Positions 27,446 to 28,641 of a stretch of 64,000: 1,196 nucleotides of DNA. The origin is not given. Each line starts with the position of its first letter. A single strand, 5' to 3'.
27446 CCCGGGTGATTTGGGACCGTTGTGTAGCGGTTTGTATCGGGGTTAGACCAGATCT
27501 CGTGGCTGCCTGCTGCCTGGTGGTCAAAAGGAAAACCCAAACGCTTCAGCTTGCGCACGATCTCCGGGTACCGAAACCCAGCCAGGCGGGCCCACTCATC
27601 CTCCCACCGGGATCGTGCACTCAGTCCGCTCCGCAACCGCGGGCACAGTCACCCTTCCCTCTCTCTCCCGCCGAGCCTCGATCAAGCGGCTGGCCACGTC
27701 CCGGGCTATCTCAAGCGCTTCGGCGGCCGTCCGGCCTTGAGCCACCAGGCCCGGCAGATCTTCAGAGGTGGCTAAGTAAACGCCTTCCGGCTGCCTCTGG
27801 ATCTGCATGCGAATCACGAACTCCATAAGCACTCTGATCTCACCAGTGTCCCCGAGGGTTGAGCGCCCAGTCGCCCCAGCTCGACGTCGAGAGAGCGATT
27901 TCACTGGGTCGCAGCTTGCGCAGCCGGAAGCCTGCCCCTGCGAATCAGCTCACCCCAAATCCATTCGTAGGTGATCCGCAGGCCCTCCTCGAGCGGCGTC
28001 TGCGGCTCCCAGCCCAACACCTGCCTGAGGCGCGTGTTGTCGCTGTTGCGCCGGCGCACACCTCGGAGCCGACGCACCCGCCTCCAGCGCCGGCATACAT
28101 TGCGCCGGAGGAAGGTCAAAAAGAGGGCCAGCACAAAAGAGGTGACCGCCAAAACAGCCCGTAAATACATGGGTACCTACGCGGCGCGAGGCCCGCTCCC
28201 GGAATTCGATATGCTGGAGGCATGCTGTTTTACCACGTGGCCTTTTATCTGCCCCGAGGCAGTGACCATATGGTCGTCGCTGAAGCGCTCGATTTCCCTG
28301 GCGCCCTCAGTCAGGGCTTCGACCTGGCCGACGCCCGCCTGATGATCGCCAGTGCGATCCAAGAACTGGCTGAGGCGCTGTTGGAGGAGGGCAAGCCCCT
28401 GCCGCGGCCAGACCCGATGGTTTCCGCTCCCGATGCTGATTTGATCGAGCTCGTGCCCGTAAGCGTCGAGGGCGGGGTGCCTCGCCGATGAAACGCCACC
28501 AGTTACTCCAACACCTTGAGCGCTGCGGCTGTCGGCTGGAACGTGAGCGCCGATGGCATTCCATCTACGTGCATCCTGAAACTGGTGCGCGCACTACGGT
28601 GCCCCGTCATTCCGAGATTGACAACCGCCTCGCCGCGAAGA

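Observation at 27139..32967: The junction 'GME 3' end | hicBA | wecA' occurs three times in tandem, each time with a different HicAB pair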

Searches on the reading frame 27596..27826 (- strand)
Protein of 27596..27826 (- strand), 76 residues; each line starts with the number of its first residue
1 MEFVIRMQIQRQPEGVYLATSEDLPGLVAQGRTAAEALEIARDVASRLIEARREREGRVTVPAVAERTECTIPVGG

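Call 4: search_protein_families(library=pfam, max_evalue=0.01, proteins=[window:27599-27826:-])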
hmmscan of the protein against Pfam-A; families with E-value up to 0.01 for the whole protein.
seq(76 aa): 1 family
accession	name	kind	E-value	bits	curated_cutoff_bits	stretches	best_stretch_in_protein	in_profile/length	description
PF08972.17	DUF1902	-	0.0005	20.6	22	1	14-68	12-67/74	Domain of unknown function (DUF1902)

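Call 24: find_encoding_contigs(protein=window:27596-27826:-, flank=10000, max_places=10)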
Protein window:27596-27826:- (76 aa): 5 contigs read that carry it; 5 places shown.
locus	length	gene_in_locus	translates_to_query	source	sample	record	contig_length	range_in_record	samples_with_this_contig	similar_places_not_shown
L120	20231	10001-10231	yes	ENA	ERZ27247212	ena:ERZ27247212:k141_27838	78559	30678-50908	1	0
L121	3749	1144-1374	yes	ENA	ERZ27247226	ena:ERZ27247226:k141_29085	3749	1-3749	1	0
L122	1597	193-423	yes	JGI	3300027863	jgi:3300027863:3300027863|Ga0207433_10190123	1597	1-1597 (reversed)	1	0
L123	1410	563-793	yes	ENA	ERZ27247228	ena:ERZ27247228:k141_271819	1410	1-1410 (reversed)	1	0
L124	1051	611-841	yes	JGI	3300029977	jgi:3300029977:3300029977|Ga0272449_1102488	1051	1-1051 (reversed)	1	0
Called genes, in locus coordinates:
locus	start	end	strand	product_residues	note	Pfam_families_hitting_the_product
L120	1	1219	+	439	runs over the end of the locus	PF01266:DAO, PF07992:Pyr_redox_2 (faint), PF13450:NAD_binding_8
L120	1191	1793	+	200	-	PF28549:NDPSase_N, PF00293:NUDIX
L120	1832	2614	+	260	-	PF05050:Methyltransf_21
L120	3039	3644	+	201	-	PF13472:Lipase_GDSL_2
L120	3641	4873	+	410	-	PF13439:Glyco_transf_4, PF13579:Glyco_trans_4_4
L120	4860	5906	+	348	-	PF01073:3Beta_HSD, PF01370:Epimerase, PF02719:Polysacc_synt_2 (weak), PF13460:NAD_binding_10, PF16363:GDP_Man_Dehyd, PF07993:NAD_binding_4 (weak)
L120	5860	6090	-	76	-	-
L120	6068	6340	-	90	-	PF21748:UPF0150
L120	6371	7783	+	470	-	PF00953:Glycos_transf_4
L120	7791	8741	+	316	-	PF01073:3Beta_HSD, PF01370:Epimerase, PF02719:Polysacc_synt_2, PF04321:RmlD_sub_bind, PF05368:NmrA, PF13460:NAD_binding_10, PF16363:GDP_Man_Dehyd, PF07993:NAD_binding_4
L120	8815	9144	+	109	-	-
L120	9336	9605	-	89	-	-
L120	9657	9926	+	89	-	-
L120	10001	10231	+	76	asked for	-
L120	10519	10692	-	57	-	-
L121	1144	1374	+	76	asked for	-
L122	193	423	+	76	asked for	-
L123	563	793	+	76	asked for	-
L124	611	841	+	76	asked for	-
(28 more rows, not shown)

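Call 35: search_protein_families(library=ncbifam, max_evalue=0.1, proteins=[window:27599-27826:-])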
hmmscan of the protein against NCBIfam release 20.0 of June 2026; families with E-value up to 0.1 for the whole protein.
seq(76 aa): 0 families

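Call 51: find_homologous_proteins(query=window:27599-27826:-, max_evalue=0.000001)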
Query seq(76 aa) (76 aa): 5687 proteins with E <= 0.000001 among 5701 candidates; the best 120 are listed.
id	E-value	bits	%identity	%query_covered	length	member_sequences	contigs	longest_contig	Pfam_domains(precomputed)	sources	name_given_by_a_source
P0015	1.9e-37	143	96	100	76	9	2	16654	-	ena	-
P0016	3.9e-37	142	96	100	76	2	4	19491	-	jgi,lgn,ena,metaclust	jgi:predicted RNase H-like HicB family nuclease|metaclust:\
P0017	6.3e-35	135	92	100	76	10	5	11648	-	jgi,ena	jgi:predicted RNase H-like HicB family nuclease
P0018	5.5e-34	132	91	100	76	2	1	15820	-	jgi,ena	-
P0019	2.6e-27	111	71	100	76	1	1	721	-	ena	-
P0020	6.0e-25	104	72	99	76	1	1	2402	-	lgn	-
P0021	2.2e-24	102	70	100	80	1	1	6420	-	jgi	jgi:predicted RNase H-like HicB family nuclease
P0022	2.5e-24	102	72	97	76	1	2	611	-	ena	-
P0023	2.7e-24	102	68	100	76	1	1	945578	-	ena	-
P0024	3.1e-24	101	67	99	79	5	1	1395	-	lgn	-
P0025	4.0e-24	101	68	100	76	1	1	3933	-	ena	-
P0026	4.9e-24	101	67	99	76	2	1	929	-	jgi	jgi:predicted RNase H-like HicB family nuclease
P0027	9.9e-24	100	68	100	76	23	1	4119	-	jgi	jgi:predicted RNase H-like HicB family nuclease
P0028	1.3e-23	100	67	100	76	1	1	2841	-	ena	-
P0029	1.4e-23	99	69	97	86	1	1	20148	-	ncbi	-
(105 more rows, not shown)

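Call 53: find_encoding_contigs(protein=P0018, flank=8000, max_places=4)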
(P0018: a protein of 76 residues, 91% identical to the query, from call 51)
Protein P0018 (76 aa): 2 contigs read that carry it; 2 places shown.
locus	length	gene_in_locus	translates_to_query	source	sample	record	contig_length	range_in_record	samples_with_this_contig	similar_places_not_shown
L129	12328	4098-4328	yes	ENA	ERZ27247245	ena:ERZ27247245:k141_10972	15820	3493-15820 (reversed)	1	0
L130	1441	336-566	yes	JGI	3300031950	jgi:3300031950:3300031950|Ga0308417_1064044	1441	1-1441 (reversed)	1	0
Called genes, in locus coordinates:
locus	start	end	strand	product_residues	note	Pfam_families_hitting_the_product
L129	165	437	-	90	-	PF21748:UPF0150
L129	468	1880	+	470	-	PF00953:Glycos_transf_4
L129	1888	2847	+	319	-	PF01073:3Beta_HSD, PF01370:Epimerase, PF02719:Polysacc_synt_2, PF04321:RmlD_sub_bind, PF05368:NmrA, PF13460:NAD_binding_10, PF16363:GDP_Man_Dehyd, PF07993:NAD_binding_4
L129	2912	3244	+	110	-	-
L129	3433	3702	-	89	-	-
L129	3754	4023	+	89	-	-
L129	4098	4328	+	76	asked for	-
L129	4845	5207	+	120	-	-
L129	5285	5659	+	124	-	PF04892:VanZ-LLP1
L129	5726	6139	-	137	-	PF05168:HEPN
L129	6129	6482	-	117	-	PF01909:NTP_transf_2, PF18765:Polbeta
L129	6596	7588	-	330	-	PF02899:Phage_int_SAM_1 (weak), PF00589:Phage_integrase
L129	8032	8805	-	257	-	PF08299:Bac_DnaA_C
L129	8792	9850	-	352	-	-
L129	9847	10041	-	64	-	-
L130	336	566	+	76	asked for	-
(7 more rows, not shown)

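Call 54: find_encoding_contigs(protein=P0017, flank=8000, max_places=5)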
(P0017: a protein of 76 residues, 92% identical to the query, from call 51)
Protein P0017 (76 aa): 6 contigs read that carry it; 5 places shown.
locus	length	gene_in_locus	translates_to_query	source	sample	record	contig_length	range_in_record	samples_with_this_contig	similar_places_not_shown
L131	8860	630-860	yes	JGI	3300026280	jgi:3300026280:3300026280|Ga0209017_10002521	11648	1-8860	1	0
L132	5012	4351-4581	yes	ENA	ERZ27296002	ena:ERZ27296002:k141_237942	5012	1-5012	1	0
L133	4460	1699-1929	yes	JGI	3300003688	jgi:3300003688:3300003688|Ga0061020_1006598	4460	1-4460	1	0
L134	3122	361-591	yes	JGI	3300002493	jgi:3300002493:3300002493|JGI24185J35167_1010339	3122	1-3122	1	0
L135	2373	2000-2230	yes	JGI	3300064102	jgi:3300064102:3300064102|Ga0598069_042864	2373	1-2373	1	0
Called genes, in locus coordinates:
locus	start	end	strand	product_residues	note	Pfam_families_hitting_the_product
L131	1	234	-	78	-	?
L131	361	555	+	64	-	-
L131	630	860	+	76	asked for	-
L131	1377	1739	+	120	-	-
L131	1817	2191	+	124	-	PF04892:VanZ-LLP1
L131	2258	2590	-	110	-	PF05168:HEPN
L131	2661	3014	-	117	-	PF01909:NTP_transf_2, PF18765:Polbeta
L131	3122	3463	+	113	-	-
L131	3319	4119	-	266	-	PF02899:Phage_int_SAM_1 (weak), PF00589:Phage_integrase (weak)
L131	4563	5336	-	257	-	PF08299:Bac_DnaA_C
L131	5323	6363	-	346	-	-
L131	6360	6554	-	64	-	-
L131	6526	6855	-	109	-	-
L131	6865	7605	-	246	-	-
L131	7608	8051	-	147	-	PF23984:DUF7307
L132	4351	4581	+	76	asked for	-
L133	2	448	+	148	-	?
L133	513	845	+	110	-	-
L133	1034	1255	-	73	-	-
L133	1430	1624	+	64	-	-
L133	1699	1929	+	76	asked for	-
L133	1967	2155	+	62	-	PF07927:HicA_toxin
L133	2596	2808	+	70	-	-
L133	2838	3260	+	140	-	-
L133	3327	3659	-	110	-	PF05168:HEPN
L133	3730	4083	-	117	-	-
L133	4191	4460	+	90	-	?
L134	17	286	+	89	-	-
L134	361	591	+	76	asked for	-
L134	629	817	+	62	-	PF07927:HicA_toxin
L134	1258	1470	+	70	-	-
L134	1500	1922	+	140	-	PF04892:VanZ-LLP1 (weak)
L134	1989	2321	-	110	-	PF05168:HEPN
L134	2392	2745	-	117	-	-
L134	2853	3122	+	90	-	?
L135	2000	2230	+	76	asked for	-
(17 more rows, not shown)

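Call 69: find_encoding_contigs(protein=P0021, flank=4000, max_places=2)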
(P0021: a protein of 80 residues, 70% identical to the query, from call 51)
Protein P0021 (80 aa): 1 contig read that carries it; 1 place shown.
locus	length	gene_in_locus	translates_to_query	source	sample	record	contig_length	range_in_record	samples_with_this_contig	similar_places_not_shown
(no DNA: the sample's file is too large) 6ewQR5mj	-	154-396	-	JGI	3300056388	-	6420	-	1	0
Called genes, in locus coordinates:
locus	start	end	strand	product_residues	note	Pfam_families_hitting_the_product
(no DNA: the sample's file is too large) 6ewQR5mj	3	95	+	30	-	?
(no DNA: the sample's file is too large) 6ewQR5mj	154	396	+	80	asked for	-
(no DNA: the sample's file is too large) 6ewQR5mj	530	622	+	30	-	PF07927:HicA_toxin (weak)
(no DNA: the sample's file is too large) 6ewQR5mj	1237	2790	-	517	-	-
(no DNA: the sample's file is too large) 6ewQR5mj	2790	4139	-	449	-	PF13676:TIR_2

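Call 70: find_encoding_contigs(protein=P0020, flank=3000, max_places=2)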
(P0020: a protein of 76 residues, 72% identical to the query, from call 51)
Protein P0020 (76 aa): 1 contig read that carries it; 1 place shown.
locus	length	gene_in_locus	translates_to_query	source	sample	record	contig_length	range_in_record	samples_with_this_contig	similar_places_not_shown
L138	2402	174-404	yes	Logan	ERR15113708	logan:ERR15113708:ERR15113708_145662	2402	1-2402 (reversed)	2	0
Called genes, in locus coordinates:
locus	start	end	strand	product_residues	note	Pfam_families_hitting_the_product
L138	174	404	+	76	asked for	-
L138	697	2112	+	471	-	PF00753:Lactamase_B, PF12706:Lactamase_B_2, PF16661:Lactamase_B_6 (weak), PF10996:Beta-Casp, PF07521:RMMBL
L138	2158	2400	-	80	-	?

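Call 82: predict_structure(alignment_id=A5)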
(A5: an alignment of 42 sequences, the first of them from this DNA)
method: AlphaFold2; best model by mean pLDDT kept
length: 76 residues; sequences in the alignment: 42
mean_pLDDT: 80.6   pTM: 0.66
mean pLDDT of the five models: 80.6, 78.5, 78.0, 76.9, 73.2
residues with pLDDT >= 90: 35; 70-90: 19; 50-70: 18; < 50: 4
segments of 3 or more residues with pLDDT < 50: 73-76
pLDDT, mean of each block of 10 residues (from residue 1): 82 95 91 96 91 71 58 45
secondary structure, 60 per line:
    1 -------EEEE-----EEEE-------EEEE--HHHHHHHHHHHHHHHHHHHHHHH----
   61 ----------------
elements in order: E8-11 E17-20 E28-31 H34-56

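Call 86: fold_search(model_id=the predicted structure, library=pdb)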
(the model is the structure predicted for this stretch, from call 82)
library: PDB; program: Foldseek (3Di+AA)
matches with E <= 10: 212; with E <= 0.001: 0
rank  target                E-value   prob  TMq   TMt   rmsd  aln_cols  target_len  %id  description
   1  6u0i_B                1.8e-03  1.00  0.70  0.41   5.0        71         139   27  Putative Antitoxin HicB3 from Escherichia coli str. K-12 substr. DH10B (released 2019-08-28)
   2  6u0i_A                2.6e-03  1.00  0.69  0.40   5.0        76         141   26  Putative Antitoxin HicB3 from Escherichia coli str. K-12 substr. DH10B (released 2019-08-28)
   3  6hpb_B                5.3e-03  1.00  0.68  0.40   4.9        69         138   28  Crystal structure of the E.coli HicAB toxin-antitoxin complex (released 2019-09-18)
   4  6g1c_V                1.2e-02  1.00  0.68  0.61   2.1        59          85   22  Crystal structure of the N-terminal domain of Burkholderia Pseudomallei antitoxin HicB (released 2018-10-31)
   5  2yzt                  2.2e-02  0.97  0.44  0.49   6.6        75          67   21  Crystal structure of uncharacterized conserved protein from Thermus thermophilus HB8 (released 2007-11-06)
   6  1wv8                  4.0e-02  0.97  0.51  0.54   6.2        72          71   30  Crystal structure of hypothetical protein TTHA1013 from an extremely thermophilic bacterium thermus thermophilus HB8 (released 2005-06-12)
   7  6g1n_C                4.9e-02  1.00  0.67  0.39   2.2        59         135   22  Crystal structure of the Burkholderia Pseudomallei antitoxin HicB (released 2018-10-31)
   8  6g1c_B                7.2e-02  1.00  0.67  0.60   2.1        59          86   22  Crystal structure of the N-terminal domain of Burkholderia Pseudomallei antitoxin HicB (released 2018-10-31)
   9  6g1n_A                7.2e-02  0.99  0.64  0.38  11.1        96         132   20  Crystal structure of the Burkholderia Pseudomallei antitoxin HicB (released 2018-10-31)
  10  6g26_A                1.3e-01  1.00  0.68  0.40   2.5        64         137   20  The crystal structure of the Burkholderia pseudomallei HicAB complex (released 2018-10-31)
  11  2dsy_D                1.3e-01  0.99  0.66  0.62   7.1        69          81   22  Crystal structure of TTHA0281 from thermus thermophilus HB8 (released 2007-03-27)
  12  6g26_B                1.4e-01  0.99  0.68  0.41   2.5        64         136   20  The crystal structure of the Burkholderia pseudomallei HicAB complex (released 2018-10-31)
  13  4p78_A                1.5e-01  0.99  0.60  0.54   2.5        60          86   23  HicA3 and HicB3 toxin-antitoxin complex (released 2014-08-27)
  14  2dsy_A                1.6e-01  0.99  0.67  0.64   6.1        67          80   21  Crystal structure of TTHA0281 from thermus thermophilus HB8 (released 2007-03-27)
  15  6g1c_C                2.3e-01  0.99  0.63  0.59   2.2        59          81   20  Crystal structure of the N-terminal domain of Burkholderia Pseudomallei antitoxin HicB (released 2018-10-31)
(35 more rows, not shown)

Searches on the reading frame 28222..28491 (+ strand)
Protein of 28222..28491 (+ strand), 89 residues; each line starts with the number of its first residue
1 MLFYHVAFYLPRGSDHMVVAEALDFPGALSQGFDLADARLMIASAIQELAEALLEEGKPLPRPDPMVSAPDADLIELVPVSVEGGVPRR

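Call 4: search_protein_families(library=pfam, max_evalue=0.01, proteins=[window:28222-28488:+])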
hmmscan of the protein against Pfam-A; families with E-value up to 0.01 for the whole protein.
seq(89 aa): 1 family
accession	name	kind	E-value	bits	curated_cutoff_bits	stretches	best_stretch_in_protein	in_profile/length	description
PF15919.11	HicB_lk_antitox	-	0.00052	20.6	27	1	23-66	18-61/123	HicB_like antitoxin of bacterial toxin-antitoxin system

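Call 23: find_encoding_contigs(protein=window:28222-28491:+, flank=10000, max_places=10)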
Protein window:28222-28491:+ (89 aa): 3 contigs read that carry it; 3 places shown.
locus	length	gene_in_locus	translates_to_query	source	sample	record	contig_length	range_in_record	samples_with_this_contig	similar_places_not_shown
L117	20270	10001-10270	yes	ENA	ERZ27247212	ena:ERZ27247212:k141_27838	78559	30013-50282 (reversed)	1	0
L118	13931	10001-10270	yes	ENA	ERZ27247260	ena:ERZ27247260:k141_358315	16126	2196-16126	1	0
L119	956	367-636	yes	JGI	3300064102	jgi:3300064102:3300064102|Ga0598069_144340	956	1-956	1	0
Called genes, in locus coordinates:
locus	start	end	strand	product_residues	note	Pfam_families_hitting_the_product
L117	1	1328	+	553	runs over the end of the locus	PF04851:ResIII (weak), PF00176:SNF2-rel_dom, PF00271:Helicase_C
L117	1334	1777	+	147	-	PF23984:DUF7307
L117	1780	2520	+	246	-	-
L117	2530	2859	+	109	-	-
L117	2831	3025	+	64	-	-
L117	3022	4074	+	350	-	-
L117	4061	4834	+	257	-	PF08299:Bac_DnaA_C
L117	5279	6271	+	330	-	PF02899:Phage_int_SAM_1 (weak), PF00589:Phage_integrase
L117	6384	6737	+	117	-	PF01909:NTP_transf_2, PF18765:Polbeta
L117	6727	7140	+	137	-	PF05168:HEPN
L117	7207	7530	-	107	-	PF04892:VanZ-LLP1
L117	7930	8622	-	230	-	-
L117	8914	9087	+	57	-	-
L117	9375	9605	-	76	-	-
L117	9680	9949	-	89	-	-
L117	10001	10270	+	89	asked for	-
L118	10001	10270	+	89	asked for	-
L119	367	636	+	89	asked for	-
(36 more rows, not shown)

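Call 35: search_protein_families(library=ncbifam, max_evalue=0.1, proteins=[window:28222-28488:+])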
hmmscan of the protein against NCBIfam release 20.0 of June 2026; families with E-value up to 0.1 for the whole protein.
seq(89 aa): 0 families
